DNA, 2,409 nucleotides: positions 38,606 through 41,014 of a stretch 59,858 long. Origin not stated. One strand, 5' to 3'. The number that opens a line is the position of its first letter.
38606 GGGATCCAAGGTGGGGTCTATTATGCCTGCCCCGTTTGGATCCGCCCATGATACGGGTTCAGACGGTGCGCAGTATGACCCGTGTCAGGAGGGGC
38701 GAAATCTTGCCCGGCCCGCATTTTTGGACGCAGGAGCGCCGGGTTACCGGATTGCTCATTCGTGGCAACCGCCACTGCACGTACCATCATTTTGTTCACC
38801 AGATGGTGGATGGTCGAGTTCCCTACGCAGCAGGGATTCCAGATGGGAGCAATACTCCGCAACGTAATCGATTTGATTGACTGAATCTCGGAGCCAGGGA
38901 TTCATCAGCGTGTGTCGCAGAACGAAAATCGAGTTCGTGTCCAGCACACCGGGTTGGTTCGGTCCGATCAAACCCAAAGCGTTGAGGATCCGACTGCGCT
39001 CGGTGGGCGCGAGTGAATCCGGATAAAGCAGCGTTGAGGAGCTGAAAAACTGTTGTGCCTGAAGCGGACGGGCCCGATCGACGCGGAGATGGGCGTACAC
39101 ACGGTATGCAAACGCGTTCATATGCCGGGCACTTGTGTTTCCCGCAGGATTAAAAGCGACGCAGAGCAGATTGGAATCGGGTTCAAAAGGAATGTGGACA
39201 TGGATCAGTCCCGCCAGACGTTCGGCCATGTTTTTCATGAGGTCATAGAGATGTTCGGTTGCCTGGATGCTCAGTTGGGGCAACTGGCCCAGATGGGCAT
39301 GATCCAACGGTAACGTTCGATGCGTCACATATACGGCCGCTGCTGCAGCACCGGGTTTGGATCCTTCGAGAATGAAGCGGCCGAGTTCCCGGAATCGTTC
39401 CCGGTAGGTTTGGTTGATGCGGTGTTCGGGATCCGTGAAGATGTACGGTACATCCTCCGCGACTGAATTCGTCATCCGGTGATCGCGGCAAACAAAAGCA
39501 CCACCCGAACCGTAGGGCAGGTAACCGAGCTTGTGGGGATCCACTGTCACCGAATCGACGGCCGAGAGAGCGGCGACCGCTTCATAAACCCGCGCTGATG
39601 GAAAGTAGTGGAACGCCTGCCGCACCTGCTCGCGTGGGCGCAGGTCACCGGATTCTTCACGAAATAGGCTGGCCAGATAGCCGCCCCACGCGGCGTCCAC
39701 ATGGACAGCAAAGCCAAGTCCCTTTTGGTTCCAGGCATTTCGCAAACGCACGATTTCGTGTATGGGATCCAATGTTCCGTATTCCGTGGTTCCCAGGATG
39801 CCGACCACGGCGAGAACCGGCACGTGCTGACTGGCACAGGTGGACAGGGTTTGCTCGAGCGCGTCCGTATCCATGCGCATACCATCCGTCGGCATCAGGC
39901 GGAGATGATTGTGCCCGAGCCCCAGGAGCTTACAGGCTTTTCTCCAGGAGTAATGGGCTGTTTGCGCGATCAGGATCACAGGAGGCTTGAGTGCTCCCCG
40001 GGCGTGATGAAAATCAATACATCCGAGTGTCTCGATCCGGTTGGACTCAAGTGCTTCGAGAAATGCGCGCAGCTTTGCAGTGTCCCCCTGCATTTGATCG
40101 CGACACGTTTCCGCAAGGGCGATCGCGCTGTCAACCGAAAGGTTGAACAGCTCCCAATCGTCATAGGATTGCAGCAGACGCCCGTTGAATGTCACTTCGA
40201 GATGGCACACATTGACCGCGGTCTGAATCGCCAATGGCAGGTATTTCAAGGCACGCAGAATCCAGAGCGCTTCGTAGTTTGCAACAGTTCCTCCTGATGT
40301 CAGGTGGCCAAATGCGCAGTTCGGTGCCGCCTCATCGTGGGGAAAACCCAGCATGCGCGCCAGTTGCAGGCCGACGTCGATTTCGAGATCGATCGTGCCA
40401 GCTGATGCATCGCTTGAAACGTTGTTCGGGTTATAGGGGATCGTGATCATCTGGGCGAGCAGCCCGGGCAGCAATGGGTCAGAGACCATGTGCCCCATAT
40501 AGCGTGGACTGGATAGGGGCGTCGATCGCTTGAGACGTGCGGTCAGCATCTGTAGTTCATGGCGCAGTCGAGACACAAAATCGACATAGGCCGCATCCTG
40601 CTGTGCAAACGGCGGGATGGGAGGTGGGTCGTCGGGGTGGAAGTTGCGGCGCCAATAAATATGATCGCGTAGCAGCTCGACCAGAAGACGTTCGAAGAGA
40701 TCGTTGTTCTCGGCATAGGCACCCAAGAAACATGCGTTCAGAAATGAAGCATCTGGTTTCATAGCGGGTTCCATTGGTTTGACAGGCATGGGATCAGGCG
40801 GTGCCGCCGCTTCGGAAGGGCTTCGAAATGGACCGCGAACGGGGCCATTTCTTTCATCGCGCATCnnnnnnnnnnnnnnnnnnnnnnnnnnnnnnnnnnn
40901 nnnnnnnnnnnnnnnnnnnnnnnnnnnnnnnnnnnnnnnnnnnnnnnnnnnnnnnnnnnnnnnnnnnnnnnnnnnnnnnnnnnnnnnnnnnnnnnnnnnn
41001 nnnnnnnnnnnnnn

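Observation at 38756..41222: Chorismate mutase translationally coupled to a 700-aa PLP decarboxylase-like enzyme, divergent from ubiT: a possible prephenate supply and by-product module for U32 hydroxylases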

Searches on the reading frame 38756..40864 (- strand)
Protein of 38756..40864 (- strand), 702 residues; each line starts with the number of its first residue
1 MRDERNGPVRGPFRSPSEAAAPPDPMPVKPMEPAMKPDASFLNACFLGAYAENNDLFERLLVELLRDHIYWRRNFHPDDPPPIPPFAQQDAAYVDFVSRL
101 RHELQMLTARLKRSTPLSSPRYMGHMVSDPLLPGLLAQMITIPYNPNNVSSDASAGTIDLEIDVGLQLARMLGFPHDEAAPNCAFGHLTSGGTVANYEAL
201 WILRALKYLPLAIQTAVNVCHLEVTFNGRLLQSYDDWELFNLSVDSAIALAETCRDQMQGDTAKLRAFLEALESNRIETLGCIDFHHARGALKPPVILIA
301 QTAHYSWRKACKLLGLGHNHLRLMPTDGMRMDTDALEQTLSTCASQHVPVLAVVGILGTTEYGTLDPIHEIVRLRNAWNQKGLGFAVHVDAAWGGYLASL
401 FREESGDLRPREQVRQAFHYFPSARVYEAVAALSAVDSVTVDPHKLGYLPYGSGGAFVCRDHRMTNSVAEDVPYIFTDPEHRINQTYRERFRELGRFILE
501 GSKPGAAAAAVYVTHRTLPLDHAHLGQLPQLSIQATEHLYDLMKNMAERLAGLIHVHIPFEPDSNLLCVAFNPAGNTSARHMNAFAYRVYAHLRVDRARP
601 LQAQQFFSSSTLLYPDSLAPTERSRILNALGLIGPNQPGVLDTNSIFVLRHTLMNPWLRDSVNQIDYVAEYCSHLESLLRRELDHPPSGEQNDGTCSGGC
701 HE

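Call 3: search_protein_families(library=pfam, proteins=[window:38756-40864:-], max_evalue=0.01)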
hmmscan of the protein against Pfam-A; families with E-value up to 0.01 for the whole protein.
window:38756-40864:- (702 aa): 2 families
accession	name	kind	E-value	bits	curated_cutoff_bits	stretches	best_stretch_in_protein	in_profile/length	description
PF00282.25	Pyridoxal_deC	-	3e-21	76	27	1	294-402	145-248/375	Pyridoxal-dependent decarboxylase conserved domain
PF21391.3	tyr_de_CO2_C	-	6.1e-07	29.9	27.2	1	536-679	2-137/141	Tyrosine decarboxylase, C-terminal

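Call 4: search_protein_families(library=ncbifam, proteins=[window:38756-40864:-], max_evalue=0.01)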
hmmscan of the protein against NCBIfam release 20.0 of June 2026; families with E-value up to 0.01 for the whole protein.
window:38756-40864:- (702 aa): 6 families
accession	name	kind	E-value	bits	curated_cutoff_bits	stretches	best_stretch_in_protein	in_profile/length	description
TIGR03811.1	tyr_de_CO2_Ent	equivalog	2.2e-103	346.8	905.3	1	42-680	4-601/608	tyrosine decarboxylase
TIGR03799.1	NOD_PanD_pyr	equivalog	1.8e-34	119.1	606.1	3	296-402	211-311/522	pyridoxal-dependent aspartate 1-decarboxylase PanP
TIGR03812.1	tyr_de_CO2_Arch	equivalog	5.1e-25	88.1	299.4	1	282-483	95-264/375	tyrosine decarboxylase MfnA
NF052646.1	DABADecarRhbB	equivalog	3.3e-18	65.5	900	1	289-419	181-308/491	L-2,4-diaminobutyrate decarboxylase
NF002748.0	PRK02769.1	equivalog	3.8e-10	39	305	1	286-403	102-214/382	histidine decarboxylase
TIGR01788.1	Glu-decarb-GAD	equivalog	3.8e-08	32.5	380.4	1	294-452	138-268/431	glutamate decarboxylase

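Call 6: find_homologous_proteins(query=window:38756-40864:-, max_evalue=1e-10)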
Query window:38756-40864:- (702 aa): 2893 proteins with E <= 1e-10 among 8000 candidates; the best 120 are listed.
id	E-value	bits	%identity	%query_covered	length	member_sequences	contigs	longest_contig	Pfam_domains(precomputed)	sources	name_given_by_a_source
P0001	0.0e+0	1639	100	100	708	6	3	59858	PF00282.26,PF21391.4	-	-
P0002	0.0e+0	1197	75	97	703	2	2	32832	PF00282.26,PF21391.4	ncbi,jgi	ncbi:MAG: pyridoxal phosphate-dependent decarboxylase family protein [Gammaproteobacteria bacterium]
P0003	0.0e+0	1169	77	92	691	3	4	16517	PF00282.26,PF21391.4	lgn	-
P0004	3.4e-281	953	64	92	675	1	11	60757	PF00282.26,PF21391.4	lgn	-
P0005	3.2e-267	907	61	97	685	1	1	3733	PF00282.26,PF21391.4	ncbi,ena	-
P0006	4.6e-249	847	59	90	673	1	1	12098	PF00282.26,PF21391.4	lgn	-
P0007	5.3e-238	810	56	92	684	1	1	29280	PF00282.26,PF21391.4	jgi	jgi:glutamate/tyrosine decarboxylase-like PLP-dependent enzyme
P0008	1.9e-234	799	55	93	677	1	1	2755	PF00282.26,PF21391.4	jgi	jgi:glutamate/tyrosine decarboxylase-like PLP-dependent enzyme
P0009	9.9e-234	796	55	92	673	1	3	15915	PF00282.26,PF21391.4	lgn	-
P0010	2.4e-231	788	55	91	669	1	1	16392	PF00282.26,PF21391.4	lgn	-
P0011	6.3e-231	787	54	92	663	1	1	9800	PF00282.26,PF21391.4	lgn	-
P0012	7.0e-231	787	53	92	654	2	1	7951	PF00282.26,PF21391.4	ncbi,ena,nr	ncbi:MAG TPA: pyridoxal-dependent decarboxylase [Rhodothermales bacterium]|nr:pyridoxal-dependent de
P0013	2.1e-228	779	55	91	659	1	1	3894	PF00282.26,PF21391.4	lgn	-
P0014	2.5e-228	778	54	92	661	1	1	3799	PF00282.26,PF21391.4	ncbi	-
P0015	2.5e-228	778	55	93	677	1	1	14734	PF00282.26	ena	-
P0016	2.9e-228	778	55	91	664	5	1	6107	PF00282.26,PF21391.4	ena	-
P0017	3.2e-228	778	55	93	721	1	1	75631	PF00282.26,PF21391.4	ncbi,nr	ncbi:MAG: pyridoxal-dependent decarboxylase [Gammaproteobacteria bacterium]|nr:pyridoxal-dependent d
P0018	3.7e-227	775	53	92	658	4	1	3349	PF00282.26,PF21391.4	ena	-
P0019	3.3e-226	771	56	92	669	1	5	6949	PF00282.26,PF21391.4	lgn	-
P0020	1.5e-225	769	54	92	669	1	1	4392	PF00282.26,PF21391.4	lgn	-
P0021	1.8e-225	769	54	91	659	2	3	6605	PF00282.26,PF21391.4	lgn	-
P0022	2.1e-225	769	54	91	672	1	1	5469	PF00282.26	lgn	-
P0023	7.7e-225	767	54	92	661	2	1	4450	PF00282.26,PF21391.4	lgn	-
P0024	9.6e-224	763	55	91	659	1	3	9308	PF00282.26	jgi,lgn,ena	-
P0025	1.6e-223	763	52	92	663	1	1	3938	PF00282.26,PF21391.4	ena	-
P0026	2.3e-223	762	52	94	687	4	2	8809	PF00282.26,PF21391.4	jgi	jgi:glutamate/tyrosine decarboxylase-like PLP-dependent enzyme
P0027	2.5e-222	759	53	91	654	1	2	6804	PF00282.26,PF21391.4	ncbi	-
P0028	3.5e-222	758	52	92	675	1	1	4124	PF00282.26,PF21391.4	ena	-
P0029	3.8e-222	758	54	92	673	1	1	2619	PF00282.26,PF21391.4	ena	-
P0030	5.9e-222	757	54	92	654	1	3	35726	PF00282.26,PF21391.4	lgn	-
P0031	5.7e-220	751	53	91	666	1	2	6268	PF00282.26,PF21391.4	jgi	-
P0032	1.5e-219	749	54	91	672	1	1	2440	PF00282.26,PF21391.4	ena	-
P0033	1.6e-219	749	52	93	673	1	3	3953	PF00282.26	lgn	-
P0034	3.2e-219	748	52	92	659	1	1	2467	PF00282.26,PF21391.4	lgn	-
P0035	1.5e-218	746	52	93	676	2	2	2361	PF00282.26,PF21391.4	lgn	-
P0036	3.6e-218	745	54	92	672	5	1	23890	PF00282.26,PF21391.4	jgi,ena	-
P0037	5.4e-218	744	54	90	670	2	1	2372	PF00282.26,PF21391.4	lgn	-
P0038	3.4e-217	742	52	93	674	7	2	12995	PF00282.26,PF21391.4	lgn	-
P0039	7.5e-217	740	53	92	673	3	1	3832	PF00282.26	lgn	-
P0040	1.3e-216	740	53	91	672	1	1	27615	PF00282.26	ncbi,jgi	-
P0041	1.6e-216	739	53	92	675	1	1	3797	PF00282.26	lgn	-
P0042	9.0e-216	737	51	93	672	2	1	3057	PF00282.26,PF21391.4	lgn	-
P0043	1.1e-215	737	53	92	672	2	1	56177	PF00282.26,PF21391.4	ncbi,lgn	-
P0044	2.4e-215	736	53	92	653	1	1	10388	PF00282.26,PF21391.4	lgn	-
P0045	4.4e-215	735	53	93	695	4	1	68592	PF00282.26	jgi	-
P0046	1.9e-214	733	52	92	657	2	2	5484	PF00282.26,PF21391.4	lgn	-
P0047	4.3e-214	731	53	92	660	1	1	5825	PF00282.26,PF21391.4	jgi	jgi:glutamate/tyrosine decarboxylase-like PLP-dependent enzyme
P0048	5.4e-214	731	52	92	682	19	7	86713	PF00282.26,PF21391.4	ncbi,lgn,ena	-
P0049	7.3e-214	731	52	92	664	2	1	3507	PF00282.26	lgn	-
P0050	1.3e-213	730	54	91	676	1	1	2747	PF00282.26,PF21391.4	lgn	-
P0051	3.4e-213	728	52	91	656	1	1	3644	PF00282.26,PF21391.4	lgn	-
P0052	3.5e-213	728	53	91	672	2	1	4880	PF00282.26,PF21391.4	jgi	jgi:glutamate/tyrosine decarboxylase-like PLP-dependent enzyme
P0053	4.6e-213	728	51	92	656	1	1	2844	PF00282.26,PF21391.4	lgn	-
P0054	5.4e-213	728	54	91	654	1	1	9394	PF00282.26,PF21391.4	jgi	-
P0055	6.0e-212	724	53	93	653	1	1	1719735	PF00282.26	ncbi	ncbi:pyridoxal phosphate-dependent decarboxylase family protein [Lysobacter terrae]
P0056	2.0e-211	723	53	93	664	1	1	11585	PF00282.26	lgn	-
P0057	2.4e-211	722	52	93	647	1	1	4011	PF00282.26,PF21391.4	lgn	-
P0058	2.8e-211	722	53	93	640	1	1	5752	PF00282.26,PF21391.4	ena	-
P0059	9.3e-211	720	53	91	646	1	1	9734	PF00282.26,PF21391.4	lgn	-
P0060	1.4e-210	720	53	93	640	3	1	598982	PF00282.26,PF21391.4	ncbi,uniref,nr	ncbi:pyridoxal phosphate-dependent decarboxylase family protein [Thermomonas mangrovi]|uniref:pyrido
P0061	1.6e-210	720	50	92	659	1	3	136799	PF00282.26,PF21391.4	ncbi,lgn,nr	ncbi:MAG: pyridoxal-dependent decarboxylase [Gammaproteobacteria bacterium]|nr:pyridoxal-dependent d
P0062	2.8e-210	719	53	93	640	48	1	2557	PF00282.26,PF21391.4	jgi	jgi:glutamate/tyrosine decarboxylase-like PLP-dependent enzyme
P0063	3.4e-210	719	51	92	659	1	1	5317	PF00282.26,PF21391.4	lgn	-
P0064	4.3e-210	718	53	93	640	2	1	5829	PF00282.26,PF21391.4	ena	-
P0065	5.3e-210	718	53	92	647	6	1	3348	PF00282.26,PF21391.4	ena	-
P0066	5.5e-210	718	51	94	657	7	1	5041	PF00282.26,PF21391.4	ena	-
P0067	8.6e-210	717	53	93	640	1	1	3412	PF00282.26,PF21391.4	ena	-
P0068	8.6e-210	717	54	90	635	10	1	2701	PF00282.26,PF21391.4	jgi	-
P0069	1.6e-209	716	53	92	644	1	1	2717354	PF00282.26,PF21391.4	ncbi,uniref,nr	ncbi:pyridoxal phosphate-dependent decarboxylase family protein [Thermomonas paludicola]|uniref:pyri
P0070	1.7e-209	716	53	93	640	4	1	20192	PF00282.26,PF21391.4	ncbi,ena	-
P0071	2.2e-209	716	52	93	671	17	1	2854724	PF00282.26,PF21391.4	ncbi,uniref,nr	ncbi:pyridoxal-dependent decarboxylase [Lysobacter sp. H21R4]|uniref:pyridoxal phosphate-dependent d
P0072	2.3e-209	716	50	92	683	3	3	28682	PF00282.26,PF21391.4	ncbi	ncbi:MAG: pyridoxal-dependent decarboxylase [Gammaproteobacteria bacterium]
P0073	2.3e-209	716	52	93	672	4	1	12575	PF00282.26,PF21391.4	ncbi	-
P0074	2.4e-209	716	52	91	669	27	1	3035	PF00282.26,PF21391.4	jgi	jgi:glutamate/tyrosine decarboxylase-like PLP-dependent enzyme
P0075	2.4e-209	716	52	92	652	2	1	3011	PF00282.26,PF21391.4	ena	-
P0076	3.5e-209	715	51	93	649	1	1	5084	PF00282.26,PF21391.4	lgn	-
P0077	4.1e-209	715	52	92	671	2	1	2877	PF00282.26,PF21391.4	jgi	jgi:glutamate/tyrosine decarboxylase-like PLP-dependent enzyme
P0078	6.9e-209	714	52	91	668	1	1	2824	PF00282.26,PF21391.4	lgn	-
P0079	9.0e-209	714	52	91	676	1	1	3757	PF00282.26,PF21391.4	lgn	-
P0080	1.7e-208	713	54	91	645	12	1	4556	PF00282.26,PF21391.4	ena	-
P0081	2.1e-208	713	52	92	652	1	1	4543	PF00282.26,PF21391.4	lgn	-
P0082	2.7e-208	712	53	92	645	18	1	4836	PF00282.26,PF21391.4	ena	-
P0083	4.3e-208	712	53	91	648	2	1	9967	PF00282.26,PF21391.4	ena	-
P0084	6.1e-208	711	52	93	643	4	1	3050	PF00282.26,PF21391.4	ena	-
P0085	1.1e-207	710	53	91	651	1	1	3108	PF00282.26,PF21391.4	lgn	-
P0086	1.1e-207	710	52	93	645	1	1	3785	PF00282.26,PF21391.4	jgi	jgi:glutamate/tyrosine decarboxylase-like PLP-dependent enzyme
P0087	1.4e-207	710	50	94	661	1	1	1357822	PF00282.26,PF21391.4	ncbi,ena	-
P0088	1.7e-207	710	53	93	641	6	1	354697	PF00282.26,PF21391.4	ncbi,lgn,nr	nr:pyridoxal-dependent decarboxylase [Thermomonas alba]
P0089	1.7e-207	710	51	93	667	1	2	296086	PF00282.26,PF21391.4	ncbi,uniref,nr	ncbi:pyridoxal phosphate-dependent decarboxylase family protein [Cognatiluteimonas weifangensis]|uni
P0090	2.2e-207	709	51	91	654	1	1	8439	PF00282.26,PF21391.4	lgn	-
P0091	2.3e-207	709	50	91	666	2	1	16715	PF00282.26,PF21391.4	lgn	-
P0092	2.4e-207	709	51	95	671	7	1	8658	PF00282.26,PF21391.4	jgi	jgi:glutamate/tyrosine decarboxylase-like PLP-dependent enzyme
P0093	2.7e-207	709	52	92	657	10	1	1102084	PF00282.26,PF21391.4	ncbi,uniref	ncbi:pyridoxal-dependent decarboxylase [Lysobacter sp. F60174L2]|uniref:pyridoxal-dependent decarbox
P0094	2.8e-207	709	51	92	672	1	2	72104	PF00282.26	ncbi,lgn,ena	ncbi:MAG: pyridoxal-dependent decarboxylase [Gammaproteobacteria bacterium]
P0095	2.8e-207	709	51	92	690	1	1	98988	PF00282.26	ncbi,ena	-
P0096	3.1e-207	709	53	92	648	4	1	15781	PF00282.26,PF21391.4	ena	-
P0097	3.6e-207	708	51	94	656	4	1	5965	PF00282.26,PF21391.4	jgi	jgi:glutamate/tyrosine decarboxylase-like PLP-dependent enzyme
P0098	4.2e-207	708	52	91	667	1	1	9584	PF00282.26,PF21391.4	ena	-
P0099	5.0e-207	708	51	91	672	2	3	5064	PF00282.26,PF21391.4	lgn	-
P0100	6.3e-207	708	51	91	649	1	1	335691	PF00282.26,PF21391.4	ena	-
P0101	8.0e-207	707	54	91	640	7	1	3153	PF00282.26,PF21391.4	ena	-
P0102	8.8e-207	707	52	92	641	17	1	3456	PF00282.26,PF21391.4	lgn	-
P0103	1.1e-206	707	52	94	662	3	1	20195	PF00282.26,PF21391.4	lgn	-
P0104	1.2e-206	707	55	84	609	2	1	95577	PF00282.26,PF21391.4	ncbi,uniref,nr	ncbi:pyridoxal phosphate-dependent decarboxylase family protein [Sinimarinibacterium sp. CAU 1509]|u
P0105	1.7e-206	706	53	90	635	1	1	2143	PF00282.26,PF21391.4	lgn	-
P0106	2.2e-206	706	51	95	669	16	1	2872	PF00282.26,PF21391.4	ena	-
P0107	2.3e-206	706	51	92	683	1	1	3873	PF00282.26,PF21391.4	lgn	-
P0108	2.4e-206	706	52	92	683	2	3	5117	PF00282.26,PF21391.4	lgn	-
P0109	2.7e-206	706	52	92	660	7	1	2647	PF00282.26,PF21391.4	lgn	-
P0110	3.2e-206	705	52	92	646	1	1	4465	PF00282.26,PF21391.4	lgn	-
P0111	3.4e-206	705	54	90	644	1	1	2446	PF00282.26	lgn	-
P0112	5.6e-206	705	52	93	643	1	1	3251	PF00282.26,PF21391.4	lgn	-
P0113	6.5e-206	704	52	93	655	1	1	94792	PF00282.26,PF21391.4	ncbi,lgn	-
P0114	6.9e-206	704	52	92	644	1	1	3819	PF00282.26,PF21391.4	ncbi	-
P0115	7.5e-206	704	52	93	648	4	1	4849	PF00282.26,PF21391.4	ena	-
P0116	9.6e-206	704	50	91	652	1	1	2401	PF00282.26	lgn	-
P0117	1.0e-205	704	52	93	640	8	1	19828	PF00282.26,PF21391.4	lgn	-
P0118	1.1e-205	704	52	91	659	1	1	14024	PF00282.26,PF21391.4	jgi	-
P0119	1.3e-205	703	53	92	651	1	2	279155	PF00282.26,PF21391.4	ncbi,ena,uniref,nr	ncbi:pyridoxal-dependent decarboxylase [Rhodanobacter sp. OR87]|uniref:pyridoxal phosphate-dependent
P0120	1.3e-205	703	52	92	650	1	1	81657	PF00282.26,PF21391.4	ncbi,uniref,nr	ncbi:pyridoxal phosphate-dependent decarboxylase family protein [Rhodanobacter spathiphylli]|uniref:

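Call 8: find_related_loci(query=window:38756-40864:-, collection=genome_contigs, flank=10000)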
Query window:38756-40864:- (702 aa) in genome_contigs; peptide patterns used: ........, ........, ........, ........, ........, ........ (x = any residue, [..] = any of these).
62 stretches matched a pattern; 36 encode a relative of the query (tblastn E <= 1e-3); 36 distinct loci.
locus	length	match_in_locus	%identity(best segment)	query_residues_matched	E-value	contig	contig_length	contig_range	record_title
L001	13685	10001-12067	75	10-690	0e+0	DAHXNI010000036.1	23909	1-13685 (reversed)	MAG TPA_asm: Proteobacteria bacterium isolate clean311 k141_136055, whole genome shotgun sequence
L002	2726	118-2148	61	19-699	0e+0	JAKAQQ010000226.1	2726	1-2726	MAG: Proteobacteria bacterium isolate YF2.bin84 NODE_47179_length_2726_cov_1.641016, whole genome shotgun sequence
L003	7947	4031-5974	53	42-685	0e+0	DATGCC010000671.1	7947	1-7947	MAG TPA_asm: Rhodothermales bacterium isolate SMAG_U9638 k141_364215, whole genome shotgun sequence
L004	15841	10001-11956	50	41-684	0e+0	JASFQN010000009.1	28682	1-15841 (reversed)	MAG: Gammaproteobacteria bacterium isolate D0819S20remetaG_Bin_48 D0819S20remetaG_FD_scaffold_177_c1, whole genome shotg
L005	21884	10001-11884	52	41-680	0e+0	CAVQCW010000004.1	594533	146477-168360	MAG: uncultured proteobacterium isolate MFD02416.bin.1.30 genome assembly, contig: contig_36937, whole genome shotgun se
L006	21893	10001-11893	50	42-683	0e+0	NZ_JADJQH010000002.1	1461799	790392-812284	MAG: Dokdonella sp. isolate Fred_18-Q3-R57-64_MAXAC.209 tig00350925-10-14617120, whole genome shotgun sequence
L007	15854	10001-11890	52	33-675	0e+0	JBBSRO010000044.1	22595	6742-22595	MAG: Lysobacterales bacterium isolate SVL1_sbin.39 SVL1_sbin.39_K_265770_L_22595_cov_19.0000, whole genome shotgun seque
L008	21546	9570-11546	49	13-681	0e+0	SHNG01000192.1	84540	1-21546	MAG: Gammaproteobacteria bacterium isolate Bin4_1 c_000000000084, whole genome shotgun sequence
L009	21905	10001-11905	51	30-675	0e+0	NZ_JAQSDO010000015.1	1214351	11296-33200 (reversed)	MAG: Thermomonas sp. isolate D1-2020 MAG013 NODE_3_length_1214351_cov_12.786088, whole genome shotgun sequence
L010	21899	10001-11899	51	38-681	0e+0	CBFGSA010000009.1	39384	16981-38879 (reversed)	MAG TPA_asm: uncultured Rhodanobacteraceae bacterium isolate SRR17295759_maxbin2_4 genome assembly, contig: ERZ23354333.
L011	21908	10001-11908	49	42-688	0e+0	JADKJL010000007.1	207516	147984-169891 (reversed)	MAG: Lysobacterales bacterium isolate Vibo_18-Q3-R45-57_BAT3C.98 tig00177867-10-2073140, whole genome shotgun sequence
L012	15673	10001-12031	48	2-692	0e+0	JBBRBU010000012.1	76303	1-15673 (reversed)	MAG: Lysobacterales bacterium isolate Co_metawrap_2359 Cmw_2359_k141_26656716_length_76303_cov_12.0000, whole genome sho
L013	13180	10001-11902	51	42-686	0e+0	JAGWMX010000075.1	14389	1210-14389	MAG: Gammaproteobacteria bacterium isolate REEB218 contig-150_6501, whole genome shotgun sequence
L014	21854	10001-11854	52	42-675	0e+0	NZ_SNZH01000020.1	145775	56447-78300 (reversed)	Tahibacter aquaticus strain DSM 21667 Ga0244543_120, whole genome shotgun sequence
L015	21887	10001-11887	50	42-681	0e+0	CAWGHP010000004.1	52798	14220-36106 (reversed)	MAG: uncultured Gammaproteobacteria bacterium isolate MFD02832.bin.1.152 genome assembly, contig: contig_2775, whole gen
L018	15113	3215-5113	50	36-680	0e+0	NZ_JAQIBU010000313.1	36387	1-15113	MAG: Oleiagrimonas sp. isolate GH2 k119_332451, whole genome shotgun sequence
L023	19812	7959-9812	52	42-675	0e+0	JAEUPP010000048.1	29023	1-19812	MAG: Rhodanobacteraceae bacterium isolate new MAG-228 k141_2963980, whole genome shotgun sequence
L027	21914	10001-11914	49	27-680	0e+0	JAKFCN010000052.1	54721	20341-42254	MAG: Lysobacter sp. isolate LC022 contig-124_469, whole genome shotgun sequence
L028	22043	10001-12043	50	23-698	0e+0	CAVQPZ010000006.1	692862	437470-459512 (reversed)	MAG: uncultured Gammaproteobacteria bacterium isolate MFD09964.bin.3.283 genome assembly, contig: contig_42603, whole ge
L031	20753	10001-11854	52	42-675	0e+0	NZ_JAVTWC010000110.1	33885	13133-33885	MAG: Tahibacter sp. isolate labscale reactor_MAG4 NODE_580_length_33885_cov_8.809311, whole genome shotgun sequence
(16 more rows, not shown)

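Call 13: find_encoding_contigs(protein=P0001, flank=10000, max_places=4)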
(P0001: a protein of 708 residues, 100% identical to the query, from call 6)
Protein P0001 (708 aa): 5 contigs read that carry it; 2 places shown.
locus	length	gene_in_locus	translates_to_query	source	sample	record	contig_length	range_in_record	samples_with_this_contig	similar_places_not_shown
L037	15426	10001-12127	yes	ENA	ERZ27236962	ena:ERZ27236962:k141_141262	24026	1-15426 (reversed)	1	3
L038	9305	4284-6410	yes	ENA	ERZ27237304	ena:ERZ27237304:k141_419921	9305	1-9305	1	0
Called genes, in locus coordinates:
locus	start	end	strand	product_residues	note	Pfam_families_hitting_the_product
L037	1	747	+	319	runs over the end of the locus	PF06189:5-nucleotidase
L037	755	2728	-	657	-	PF05649:Peptidase_M13_N, PF01431:Peptidase_M13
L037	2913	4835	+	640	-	PF04055:Radical_SAM, PF13282:DUF4070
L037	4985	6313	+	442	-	PF20695:UbiD_N, PF01977:UbiD, PF20696:UbiD_C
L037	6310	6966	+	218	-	PF02441:Flavoprotein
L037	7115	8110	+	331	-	PF01136:Peptidase_U32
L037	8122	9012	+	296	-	PF01136:Peptidase_U32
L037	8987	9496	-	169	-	PF02036:SCP2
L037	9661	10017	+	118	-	PF01817:CM_2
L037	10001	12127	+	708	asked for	PF00282:Pyridoxal_deC, PF21391:tyr_de_CO2_C (weak)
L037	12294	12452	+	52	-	-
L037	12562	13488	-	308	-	PF13349:DUF4097 (faint)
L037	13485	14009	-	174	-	-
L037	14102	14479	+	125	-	-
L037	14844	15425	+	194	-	?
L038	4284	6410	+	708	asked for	PF00282:Pyridoxal_deC, PF21391:tyr_de_CO2_C (weak)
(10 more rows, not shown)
